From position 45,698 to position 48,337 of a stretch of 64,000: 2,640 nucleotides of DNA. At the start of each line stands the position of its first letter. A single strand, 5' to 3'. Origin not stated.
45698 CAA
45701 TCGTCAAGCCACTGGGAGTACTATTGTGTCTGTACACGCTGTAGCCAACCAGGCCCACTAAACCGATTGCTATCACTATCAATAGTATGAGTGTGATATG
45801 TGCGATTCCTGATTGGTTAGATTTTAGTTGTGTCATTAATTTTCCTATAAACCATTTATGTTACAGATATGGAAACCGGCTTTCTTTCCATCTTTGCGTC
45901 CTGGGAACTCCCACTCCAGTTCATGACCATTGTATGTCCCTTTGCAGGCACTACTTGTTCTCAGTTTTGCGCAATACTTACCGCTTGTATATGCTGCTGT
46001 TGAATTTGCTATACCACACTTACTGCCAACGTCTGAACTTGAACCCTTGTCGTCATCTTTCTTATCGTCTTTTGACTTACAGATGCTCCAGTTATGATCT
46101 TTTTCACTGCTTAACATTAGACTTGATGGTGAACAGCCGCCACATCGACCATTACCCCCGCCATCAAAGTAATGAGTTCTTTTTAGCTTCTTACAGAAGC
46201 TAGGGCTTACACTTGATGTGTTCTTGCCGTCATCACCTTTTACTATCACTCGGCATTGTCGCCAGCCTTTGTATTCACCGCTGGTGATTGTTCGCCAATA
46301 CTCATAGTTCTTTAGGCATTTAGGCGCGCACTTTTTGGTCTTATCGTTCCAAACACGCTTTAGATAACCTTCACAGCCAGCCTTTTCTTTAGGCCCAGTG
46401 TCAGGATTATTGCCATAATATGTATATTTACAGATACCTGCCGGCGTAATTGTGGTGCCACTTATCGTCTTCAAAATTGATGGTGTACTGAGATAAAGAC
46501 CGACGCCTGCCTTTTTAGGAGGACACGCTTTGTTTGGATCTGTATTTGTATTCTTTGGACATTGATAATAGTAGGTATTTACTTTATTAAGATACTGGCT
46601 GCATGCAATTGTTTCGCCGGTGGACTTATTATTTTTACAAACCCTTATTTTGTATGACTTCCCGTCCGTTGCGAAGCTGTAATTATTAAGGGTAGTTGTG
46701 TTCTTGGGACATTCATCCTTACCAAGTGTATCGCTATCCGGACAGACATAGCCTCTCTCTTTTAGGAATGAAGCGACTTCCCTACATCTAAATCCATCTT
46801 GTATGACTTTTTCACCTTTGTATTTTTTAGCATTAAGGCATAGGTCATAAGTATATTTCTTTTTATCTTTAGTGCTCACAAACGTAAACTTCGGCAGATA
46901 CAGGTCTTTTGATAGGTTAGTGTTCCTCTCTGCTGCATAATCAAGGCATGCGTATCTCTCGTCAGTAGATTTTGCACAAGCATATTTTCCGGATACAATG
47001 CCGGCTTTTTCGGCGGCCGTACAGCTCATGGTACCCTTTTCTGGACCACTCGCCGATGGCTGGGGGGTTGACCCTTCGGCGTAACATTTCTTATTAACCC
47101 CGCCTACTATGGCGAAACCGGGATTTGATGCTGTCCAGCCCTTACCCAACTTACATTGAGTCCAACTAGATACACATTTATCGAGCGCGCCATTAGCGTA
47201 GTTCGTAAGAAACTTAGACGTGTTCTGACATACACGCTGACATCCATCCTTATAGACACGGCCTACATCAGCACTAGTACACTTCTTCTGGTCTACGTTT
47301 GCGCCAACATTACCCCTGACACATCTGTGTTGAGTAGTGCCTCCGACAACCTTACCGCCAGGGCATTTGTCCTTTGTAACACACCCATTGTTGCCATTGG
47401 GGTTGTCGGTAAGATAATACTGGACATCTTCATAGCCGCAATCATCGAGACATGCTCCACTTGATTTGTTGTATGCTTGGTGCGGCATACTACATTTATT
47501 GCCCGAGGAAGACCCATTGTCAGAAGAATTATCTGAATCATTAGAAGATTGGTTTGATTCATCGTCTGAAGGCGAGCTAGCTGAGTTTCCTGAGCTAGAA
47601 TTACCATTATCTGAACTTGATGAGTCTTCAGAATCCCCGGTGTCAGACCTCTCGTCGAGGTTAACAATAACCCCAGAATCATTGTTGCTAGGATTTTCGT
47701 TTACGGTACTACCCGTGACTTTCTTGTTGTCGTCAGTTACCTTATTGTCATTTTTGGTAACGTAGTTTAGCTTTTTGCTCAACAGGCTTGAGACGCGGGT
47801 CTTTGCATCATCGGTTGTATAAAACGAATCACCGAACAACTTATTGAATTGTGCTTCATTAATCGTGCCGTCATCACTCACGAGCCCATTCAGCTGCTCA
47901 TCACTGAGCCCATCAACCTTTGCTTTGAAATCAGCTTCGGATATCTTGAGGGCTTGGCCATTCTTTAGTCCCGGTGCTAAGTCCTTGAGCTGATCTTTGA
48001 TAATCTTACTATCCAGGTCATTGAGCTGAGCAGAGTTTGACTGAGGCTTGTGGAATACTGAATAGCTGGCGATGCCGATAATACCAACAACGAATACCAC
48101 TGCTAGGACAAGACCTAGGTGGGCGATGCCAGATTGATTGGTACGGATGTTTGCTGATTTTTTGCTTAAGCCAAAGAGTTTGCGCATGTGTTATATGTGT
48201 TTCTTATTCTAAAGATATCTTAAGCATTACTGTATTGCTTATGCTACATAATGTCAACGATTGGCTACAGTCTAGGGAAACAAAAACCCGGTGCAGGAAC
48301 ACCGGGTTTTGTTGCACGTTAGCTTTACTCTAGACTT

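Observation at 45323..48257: Promoter-driven three-gene operon between rpoC and rpsL: a 36-Cys protein and two mini-proteins sharing one N-terminal anchor motif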

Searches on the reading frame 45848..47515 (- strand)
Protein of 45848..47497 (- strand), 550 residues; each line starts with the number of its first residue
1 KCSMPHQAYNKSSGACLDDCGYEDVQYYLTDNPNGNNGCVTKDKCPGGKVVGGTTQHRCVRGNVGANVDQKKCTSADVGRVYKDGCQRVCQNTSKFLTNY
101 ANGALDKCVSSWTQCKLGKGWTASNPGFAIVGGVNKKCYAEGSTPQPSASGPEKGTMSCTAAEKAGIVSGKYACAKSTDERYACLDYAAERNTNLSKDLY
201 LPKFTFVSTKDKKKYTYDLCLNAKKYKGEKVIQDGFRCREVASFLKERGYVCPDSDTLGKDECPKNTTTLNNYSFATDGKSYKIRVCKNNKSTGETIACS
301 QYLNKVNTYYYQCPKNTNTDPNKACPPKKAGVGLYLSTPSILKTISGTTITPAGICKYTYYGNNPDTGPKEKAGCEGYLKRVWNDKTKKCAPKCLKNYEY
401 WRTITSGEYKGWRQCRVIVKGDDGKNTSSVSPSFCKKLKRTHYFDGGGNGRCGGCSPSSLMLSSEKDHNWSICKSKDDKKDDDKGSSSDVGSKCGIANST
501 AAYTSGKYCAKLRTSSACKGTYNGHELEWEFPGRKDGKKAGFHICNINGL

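Call 29: find_homologous_proteins(query=window:45848-47497:-, max_evalue=1)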
Query seq(550 aa) (550 aa): 2 proteins with E <= 1 among 6894 candidates.
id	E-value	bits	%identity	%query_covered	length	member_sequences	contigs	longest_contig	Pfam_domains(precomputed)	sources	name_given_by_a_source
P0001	0.0e+0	1287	100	100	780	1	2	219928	-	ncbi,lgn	-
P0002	1.3e-105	372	48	83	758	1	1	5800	-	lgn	-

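Call 53: predict_structure(alignment_id=A4)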
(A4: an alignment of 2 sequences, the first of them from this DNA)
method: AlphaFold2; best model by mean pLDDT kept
length: 556 residues; sequences in the alignment: 2
mean_pLDDT: 36.9   pTM: 0.22
mean pLDDT of the five models: 36.9, 34.6, 33.9, 29.0, 27.0
residues with pLDDT >= 90: 0; 70-90: 2; 50-70: 90; < 50: 464
segments of 3 or more residues with pLDDT < 50: 1-114, 117-160, 195-203, 214-216, 232-243, 262-267, 276-289, 297-438, 440-556
pLDDT, mean of each block of 10 residues (from residue 1): 33 42 38 42 45 40 36 29 32 37 41 46 32 30 40 35 61 60 61 48 55 53 61 37 51 56 44 49 40 47 30 26 27 25 23 25 24 23 25 31 24 25 26 40 43 40 25 22 22 24 28 33 34 33 35 29
secondary structure, 60 per line:
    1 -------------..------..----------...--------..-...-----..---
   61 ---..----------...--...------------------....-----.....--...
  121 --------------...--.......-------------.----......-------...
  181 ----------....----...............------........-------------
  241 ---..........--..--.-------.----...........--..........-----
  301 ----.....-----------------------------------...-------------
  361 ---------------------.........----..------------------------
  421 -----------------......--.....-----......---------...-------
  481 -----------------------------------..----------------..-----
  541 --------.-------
elements in order: E34-36 E102-105 E111-115 E135-137 E140-146 H165-170 E178-180 H191-194 H199-205 E206-213 E220-227 H244-253 E273-283 E286-295 H305-309 H382-388 H438-443 E446-450 E456-461

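Call 65: search_solved_structures(query=A4, max_evalue=10)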
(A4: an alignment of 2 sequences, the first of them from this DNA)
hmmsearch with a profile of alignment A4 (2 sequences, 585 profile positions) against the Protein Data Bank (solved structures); distinct sequences matched with E-value up to 10: 0.

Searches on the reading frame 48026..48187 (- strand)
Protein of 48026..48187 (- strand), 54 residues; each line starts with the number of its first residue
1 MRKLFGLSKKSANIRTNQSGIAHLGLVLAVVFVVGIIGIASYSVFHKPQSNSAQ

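Call 16: find_homologous_proteins(query=A1, max_evalue=10)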
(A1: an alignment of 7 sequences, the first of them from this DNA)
Query A1 (7 sequences) (44 aa, profile of the alignment): 3 proteins with E <= 10 among 1249 candidates.
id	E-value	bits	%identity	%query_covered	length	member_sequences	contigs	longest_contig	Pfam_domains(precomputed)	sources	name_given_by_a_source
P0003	1.9e-15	74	42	75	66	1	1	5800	-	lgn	-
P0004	5.4e-11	59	50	82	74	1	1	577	-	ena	-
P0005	2.8e-10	57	49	89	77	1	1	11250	-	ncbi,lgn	-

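Call 18: find_encoding_contigs(protein=P0005, flank=10000, max_places=4)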
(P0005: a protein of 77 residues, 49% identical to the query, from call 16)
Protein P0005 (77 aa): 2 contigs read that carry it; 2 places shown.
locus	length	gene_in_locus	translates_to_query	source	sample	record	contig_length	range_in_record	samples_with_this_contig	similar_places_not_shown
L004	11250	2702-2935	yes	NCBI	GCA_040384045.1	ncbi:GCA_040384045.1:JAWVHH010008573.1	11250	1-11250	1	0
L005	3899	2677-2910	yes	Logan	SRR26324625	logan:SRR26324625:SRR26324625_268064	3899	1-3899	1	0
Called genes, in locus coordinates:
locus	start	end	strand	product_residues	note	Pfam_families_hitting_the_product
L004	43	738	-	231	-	PF01078:Mg_chelatase (faint), PF05496:RuvB_N, PF00158:Sigma54_activat (faint), PF13191:AAA_16 (faint), PF00004:AAA, PF07728:AAA_5 (weak), PF13173:AAA_14 (weak), PF16193:AAA_assoc_2, +2 more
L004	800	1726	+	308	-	PF01544:CorA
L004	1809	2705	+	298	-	-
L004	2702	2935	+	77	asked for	-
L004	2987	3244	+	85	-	PF02604:PhdYeFM_antitox (weak)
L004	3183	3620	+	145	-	PF01850:PIN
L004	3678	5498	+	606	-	PF00009:GTP_EFTU, PF01926:MMR_HSR1 (weak), PF03144:GTP_EFTU_D2, PF22042:EF-G_D2 (weak), PF00679:EFG_C, PF21018:BipA_C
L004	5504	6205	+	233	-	PF06414:Zeta_toxin, PF13671:AAA_33 (weak)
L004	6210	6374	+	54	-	-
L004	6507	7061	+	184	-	-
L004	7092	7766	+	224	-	-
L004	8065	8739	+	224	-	-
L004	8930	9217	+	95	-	-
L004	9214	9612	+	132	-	PF01850:PIN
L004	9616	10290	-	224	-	PF10502:Peptidase_S26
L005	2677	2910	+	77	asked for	-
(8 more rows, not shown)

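Call 36: search_protein_representatives(alignment_id=A2)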
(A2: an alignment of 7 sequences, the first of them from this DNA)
Query: 7 sequences, 44 profile positions. Proteins with E-value up to 0.001 (for the whole library): 418; up to 1e-10: 16; up to 1e-30: 0. The best 150 are listed.
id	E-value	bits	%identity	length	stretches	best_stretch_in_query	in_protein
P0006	1.1e-19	85.6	-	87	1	1-44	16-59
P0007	2.5e-18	81.3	-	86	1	1-43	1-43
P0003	1.0e-17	79.3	-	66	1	5-44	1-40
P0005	1.3e-17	79.0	-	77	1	4-43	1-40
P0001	2.9e-17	77.8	-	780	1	2-44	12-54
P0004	3.4e-17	77.6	-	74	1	1-43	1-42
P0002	1.3e-16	75.8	-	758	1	1-43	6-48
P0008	5.2e-15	70.6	-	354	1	3-43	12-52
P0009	2.2e-14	68.6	-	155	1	2-43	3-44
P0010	5.1e-13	64.3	-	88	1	4-43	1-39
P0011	1.2e-12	63.1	-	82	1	5-42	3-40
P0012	6.6e-12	60.7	-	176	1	3-43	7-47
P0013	1.5e-11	59.5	-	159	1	7-43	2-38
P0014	2.5e-11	58.9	-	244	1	3-42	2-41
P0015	4.7e-11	58.0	-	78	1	1-41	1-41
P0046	3.8e-08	48.6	-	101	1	4-42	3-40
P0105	1.7e-06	43.4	-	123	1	2-42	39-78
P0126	3.1e-06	42.5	-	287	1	4-37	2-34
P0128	3.6e-06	42.3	-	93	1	1-43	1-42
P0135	4.4e-06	42.1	-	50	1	2-41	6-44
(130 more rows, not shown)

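Call 61: search_protein_families(library=ncbifam, proteins=[P0046, P0105, P0126, P0128, P0135], max_evalue=10)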
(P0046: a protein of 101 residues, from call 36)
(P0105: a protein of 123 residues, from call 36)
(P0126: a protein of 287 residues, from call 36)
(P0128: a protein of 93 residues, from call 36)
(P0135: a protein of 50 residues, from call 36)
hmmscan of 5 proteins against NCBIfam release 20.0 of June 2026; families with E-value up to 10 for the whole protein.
P0046 (101 aa): 7 families
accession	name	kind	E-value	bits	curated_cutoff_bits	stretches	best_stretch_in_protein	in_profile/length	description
NF042931.1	SAG1386_EF1546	equivalog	0.0033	17.5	80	1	15-80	33-87/158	SAG1386/EF1546 family surface-associated protein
NF007800.0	PRK10506.1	equivalog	0.011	15.6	158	1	4-38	5-39/163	prepilin peptidase-dependent protein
NF007862.0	PRK10574.1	equivalog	0.017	15.3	138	1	5-34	2-31/145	prepilin peptidase-dependent pilin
NF041534.1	rodZ_Strepcoccus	equivalog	0.03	13.5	375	1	17-69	111-166/275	cytoskeleton protein RodZ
TIGR03094.1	sulfo_cyanin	equivalog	0.031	13.7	168.4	1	15-88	6-74/195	sulfocyanin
NF053526.1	Myco_lipo_LppK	equivalog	0.047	13.7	125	1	16-86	6-77/167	lipoprotein LppK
TIGR03931.1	T7SS_Rv3446c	hypoth_equivalog_domain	0.14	12.5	47.6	1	12-76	3-60/194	type VII secretion-associated protein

P0105 (123 aa): 3 families
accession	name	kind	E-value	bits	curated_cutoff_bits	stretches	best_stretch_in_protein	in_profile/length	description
TIGR01711.1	gspJ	equivalog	0.01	15.7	64.85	1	46-82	1-37/192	type II secretion system minor pseudopilin GspJ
NF007800.0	PRK10506.1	equivalog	0.013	15.4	158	1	40-78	3-41/163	prepilin peptidase-dependent protein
NF007862.0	PRK10574.1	equivalog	0.04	14.1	138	1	43-77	2-36/145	prepilin peptidase-dependent pilin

P0126 (287 aa): 5 families
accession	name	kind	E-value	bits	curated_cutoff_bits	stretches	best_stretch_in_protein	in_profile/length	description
NF007800.0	PRK10506.1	equivalog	0.0002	21.2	158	1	3-50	5-52/163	prepilin peptidase-dependent protein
NF041534.1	rodZ_Strepcoccus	equivalog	0.013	14.7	375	1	10-118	104-209/275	cytoskeleton protein RodZ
NF045939.1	MHJ_0274_fam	hypoth_equivalog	0.03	14.1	80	1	14-71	5-61/165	MHJ_0274 family protein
NF007862.0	PRK10574.1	equivalog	0.11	12.6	138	1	4-37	2-35/145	prepilin peptidase-dependent pilin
NF005435.1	PRK07021.1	equivalog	0.13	12.1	131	1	12-64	9-63/157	flagellar basal body-associated protein FliL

P0128 (93 aa): 6 families
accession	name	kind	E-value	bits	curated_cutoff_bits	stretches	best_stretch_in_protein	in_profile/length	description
TIGR01710.1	typeII_sec_gspG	equivalog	0.0067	16.5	88.85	1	9-46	1-39/134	type II secretion system major pseudopilin GspG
NF007800.0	PRK10506.1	equivalog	0.015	15.2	158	1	3-39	3-39/163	prepilin peptidase-dependent protein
NF007889.0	PRK10592.1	equivalog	0.029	14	476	1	17-50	247-280/281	putrescine ABC transporter permease PotI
NF007822.0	PRK10531.1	equivalog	0.073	11.7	436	1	30-79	179-227/430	putative acyl-CoA thioester hydrolase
NF005435.1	PRK07021.1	equivalog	0.079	12.8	131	1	16-72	14-68/157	flagellar basal body-associated protein FliL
TIGR01708.2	typeII_sec_gspH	equivalog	0.081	12.9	80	1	8-37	1-28/169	type II secretion system minor pseudopilin GspH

P0135 (50 aa): 17 families
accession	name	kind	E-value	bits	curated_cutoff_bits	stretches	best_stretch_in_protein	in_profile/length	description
NF007862.0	PRK10574.1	equivalog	0.00016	21.9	138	1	11-44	3-36/145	prepilin peptidase-dependent pilin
NF007800.0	PRK10506.1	equivalog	0.00088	19.1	158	1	8-44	4-40/163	prepilin peptidase-dependent protein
TIGR00327.1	secE_euk_arch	equivalog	0.0049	16.6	36.2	1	22-38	34-50/61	protein translocase SEC61 complex subunit gamma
TIGR02523.1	type_IV_pilV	equivalog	0.0077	16.7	52.2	1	13-42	2-30/139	type IV pilus modification protein PilV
TIGR00544.1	lgt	equivalog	0.008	15.6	118.9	1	7-44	237-274/280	prolipoprotein diacylglyceryl transferase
NF045534.1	small_EYxxD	equivalog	0.01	15.5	29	1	22-45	11-35/37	EYxxD motif small membrane protein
NF006912.0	PRK09400.2-3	equivalog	0.013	15.3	126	1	14-39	38-62/69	preprotein translocase subunit SecE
TIGR01495.1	ETRAMP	paralog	0.015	15.3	32.75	1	3-45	39-81/85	ETRAMP family protein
NF042931.1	SAG1386_EF1546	equivalog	0.022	14.9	80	1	17-44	30-57/158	SAG1386/EF1546 family surface-associated protein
NF040999.1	pilin_ComGC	equivalog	0.032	14.4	75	1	13-33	2-22/84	competence type IV pilus major pilin ComGC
TIGR01708.2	typeII_sec_gspH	equivalog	0.032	14.2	80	1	12-38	1-28/169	type II secretion system minor pseudopilin GspH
NF041841.1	his_kin_VxrA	equivalog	0.048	12.1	750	1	16-46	240-269/480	sensor histidine kinase VxrA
TIGR01710.1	typeII_sec_gspG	equivalog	0.11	12.5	88.85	1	13-43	1-32/134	type II secretion system major pseudopilin GspG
NF041775.1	typeIV_PilA_Myxo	equivalog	0.11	12.4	400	1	10-34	8-29/214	type IV pilin protein PilA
NF038304.1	EPS_HpsC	equivalog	0.11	12.1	200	1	3-42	11-52/318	hormogonium polysaccharide secretion pseudopilin HpsC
TIGR02532.1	IV_pilin_GFxxxE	domain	0.36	10.8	16.3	1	13-33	2-22/24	prepilin-type N-terminal cleavage/methylation domain-containing protein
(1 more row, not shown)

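Call 62: search_protein_families(library=pfam, proteins=[P0046, P0105, P0126, P0128, P0135], max_evalue=10)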
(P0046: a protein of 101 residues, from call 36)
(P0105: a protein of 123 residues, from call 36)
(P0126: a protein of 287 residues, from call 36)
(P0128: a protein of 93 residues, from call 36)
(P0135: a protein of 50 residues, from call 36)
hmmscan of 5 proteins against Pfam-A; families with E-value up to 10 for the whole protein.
P0046 (101 aa): 5 families
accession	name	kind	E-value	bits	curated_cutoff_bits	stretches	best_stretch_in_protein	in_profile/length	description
PF05961.16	Chordopox_A13L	-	0.00043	20.9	24.1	1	14-46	4-36/69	Chordopoxvirus A13L protein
PF09976.15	TPR_21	-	0.014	15.6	25.5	1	14-58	9-53/193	Tetratricopeptide repeat-like domain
PF06682.17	SARAF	-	0.017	15.3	30.8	1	6-73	153-225/333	SOCE-associated regulatory factor of calcium homoeostasis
PF17359.7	DUF5385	-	0.021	14.9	25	1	15-52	6-43/217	Family of unknown function (DUF5385)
PF07963.17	N_methyl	-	0.065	13.3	21.2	1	5-26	2-23/27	Prokaryotic N-terminal methylation motif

P0105 (123 aa): 5 families
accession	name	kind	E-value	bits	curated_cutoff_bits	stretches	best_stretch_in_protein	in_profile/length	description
PF01490.24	Aa_trans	-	0.0055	15.9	25.6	1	10-88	191-270/410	Transmembrane amino acid transporter protein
PF06682.17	SARAF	-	0.081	13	30.8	1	42-89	151-198/333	SOCE-associated regulatory factor of calcium homoeostasis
PF09976.15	TPR_21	-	0.091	12.9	25.5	1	53-84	10-41/193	Tetratricopeptide repeat-like domain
PF23906.1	DUF7248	-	0.094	13.2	27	1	54-72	19-37/58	Family of unknown function (DUF7248)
PF17555.7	TssN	-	0.12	12.3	30.3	1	14-70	1-53/274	Type VI secretion system, TssN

P0126 (287 aa): 3 families
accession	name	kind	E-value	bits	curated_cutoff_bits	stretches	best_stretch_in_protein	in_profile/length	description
PF05961.16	Chordopox_A13L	-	0.022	15.4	24.1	1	13-53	4-44/69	Chordopoxvirus A13L protein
PF09976.15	TPR_21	-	0.026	14.7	25.5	1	13-46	9-42/193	Tetratricopeptide repeat-like domain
PF12669.12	FeoB_associated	-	0.14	12.9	27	1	14-38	3-27/44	FeoB-associated Cys-rich membrane protein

P0128 (93 aa): 6 families
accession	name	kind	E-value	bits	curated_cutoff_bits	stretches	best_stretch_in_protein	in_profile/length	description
PF09976.15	TPR_21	-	0.011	16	25.5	1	16-58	10-52/193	Tetratricopeptide repeat-like domain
PF13800.11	Sigma_reg_N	-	0.012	16.3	26.3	1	17-74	23-76/91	Sigma factor regulator N-terminal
PF07963.17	N_methyl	-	0.013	15.5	21.2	1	5-29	1-25/27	Prokaryotic N-terminal methylation motif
PF17359.7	DUF5385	-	0.022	14.8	25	1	16-53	6-43/217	Family of unknown function (DUF5385)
PF13595.11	DUF4138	-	0.038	13.8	31.1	1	29-91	107-167/245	Domain of unknown function (DUF4138)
PF16982.10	Flp1_like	-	0.062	13.2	33.5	1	5-23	3-21/49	Putative Flagellin, Flp1-like, domain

P0135 (50 aa): 10 families
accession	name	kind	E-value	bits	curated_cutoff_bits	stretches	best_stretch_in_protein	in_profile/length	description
PF05961.16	Chordopox_A13L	-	0.0055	17.4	24.1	1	19-45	4-30/69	Chordopoxvirus A13L protein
PF12669.12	FeoB_associated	-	0.034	14.9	27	1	19-45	2-26/44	FeoB-associated Cys-rich membrane protein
PF11884.13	DUF3404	-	0.051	13.1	25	1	17-45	228-256/259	Domain of unknown function (DUF3404)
PF09976.15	TPR_21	-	0.054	13.7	25.5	1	19-45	9-35/193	Tetratricopeptide repeat-like domain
PF13800.11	Sigma_reg_N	-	0.061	14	26.3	1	18-47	18-47/91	Sigma factor regulator N-terminal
PF17359.7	DUF5385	-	0.07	13.2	25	1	20-45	6-31/217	Family of unknown function (DUF5385)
PF04483.17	DUF565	-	0.072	13.9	27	1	18-50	5-38/60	Protein of unknown function (DUF565)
PF11044.13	TMEMspv1-c74-12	-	0.084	13.5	25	1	20-42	8-30/49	Plectrovirus spv1-c74 ORF 12 transmembrane protein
PF09716.15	ETRAMP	-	0.092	13.2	29.1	1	9-43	47-81/81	Malarial early transcribed membrane protein (ETRAMP)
PF07963.17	N_methyl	-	0.14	12.2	21.2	1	10-33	2-25/27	Prokaryotic N-terminal methylation motif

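Call 63: find_encoding_contigs(protein=P0007, flank=10000, max_places=6)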
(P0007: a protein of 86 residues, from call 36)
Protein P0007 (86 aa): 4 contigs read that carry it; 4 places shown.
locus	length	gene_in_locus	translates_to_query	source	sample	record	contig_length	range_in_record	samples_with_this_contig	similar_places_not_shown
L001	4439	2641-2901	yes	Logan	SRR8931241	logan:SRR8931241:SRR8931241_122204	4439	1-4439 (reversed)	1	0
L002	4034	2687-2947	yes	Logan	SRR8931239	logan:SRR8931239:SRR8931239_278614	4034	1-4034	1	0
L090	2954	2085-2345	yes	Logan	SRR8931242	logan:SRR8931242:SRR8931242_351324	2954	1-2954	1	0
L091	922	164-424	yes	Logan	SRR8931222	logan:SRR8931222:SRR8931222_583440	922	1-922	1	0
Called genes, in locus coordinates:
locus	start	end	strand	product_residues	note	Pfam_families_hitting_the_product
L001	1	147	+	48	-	?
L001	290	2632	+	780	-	-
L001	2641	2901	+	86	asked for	-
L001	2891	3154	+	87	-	-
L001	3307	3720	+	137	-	PF00164:Ribosom_S12_S23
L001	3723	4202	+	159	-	PF00177:Ribosomal_S7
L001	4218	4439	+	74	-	?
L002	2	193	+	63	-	?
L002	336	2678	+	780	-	-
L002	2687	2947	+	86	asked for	-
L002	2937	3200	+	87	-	-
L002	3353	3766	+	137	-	PF00164:Ribosom_S12_S23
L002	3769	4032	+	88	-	?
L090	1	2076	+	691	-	?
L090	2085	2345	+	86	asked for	-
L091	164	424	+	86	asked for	-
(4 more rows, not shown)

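Call 81: find_encoding_contigs(protein=P0015, flank=8000, max_places=3)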
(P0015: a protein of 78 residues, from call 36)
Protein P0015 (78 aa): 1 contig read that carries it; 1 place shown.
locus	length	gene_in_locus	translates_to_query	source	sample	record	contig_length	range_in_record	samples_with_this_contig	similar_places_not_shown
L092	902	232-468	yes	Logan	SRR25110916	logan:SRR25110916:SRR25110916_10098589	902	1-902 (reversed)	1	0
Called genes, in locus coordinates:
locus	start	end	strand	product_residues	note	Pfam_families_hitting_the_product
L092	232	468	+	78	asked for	-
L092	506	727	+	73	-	-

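Call 82: find_encoding_contigs(protein=P0012, flank=8000, max_places=3)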
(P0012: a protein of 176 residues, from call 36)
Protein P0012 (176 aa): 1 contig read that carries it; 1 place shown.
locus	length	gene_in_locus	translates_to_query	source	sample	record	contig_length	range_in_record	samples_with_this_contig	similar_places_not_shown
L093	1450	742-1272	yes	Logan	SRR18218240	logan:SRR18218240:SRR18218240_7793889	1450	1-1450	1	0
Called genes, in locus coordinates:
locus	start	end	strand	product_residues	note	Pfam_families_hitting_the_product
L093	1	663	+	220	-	?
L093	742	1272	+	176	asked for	-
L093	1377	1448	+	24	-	?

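Call 83: find_encoding_contigs(protein=P0011, flank=8000, max_places=3)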
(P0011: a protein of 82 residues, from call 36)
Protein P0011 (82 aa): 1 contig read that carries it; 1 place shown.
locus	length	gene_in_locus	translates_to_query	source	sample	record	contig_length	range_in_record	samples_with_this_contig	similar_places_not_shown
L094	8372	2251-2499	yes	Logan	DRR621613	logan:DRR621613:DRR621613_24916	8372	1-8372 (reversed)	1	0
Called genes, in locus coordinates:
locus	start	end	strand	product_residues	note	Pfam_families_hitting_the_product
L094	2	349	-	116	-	?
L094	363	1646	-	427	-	PF00793:DAHP_synth_1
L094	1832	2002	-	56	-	-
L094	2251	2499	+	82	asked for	-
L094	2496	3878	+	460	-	-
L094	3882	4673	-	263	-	PF03372:Exo_endo_phos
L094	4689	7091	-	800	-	PF00270:DEAD, PF04851:ResIII, PF00271:Helicase_C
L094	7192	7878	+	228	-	PF00696:AA_kinase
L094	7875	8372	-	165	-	?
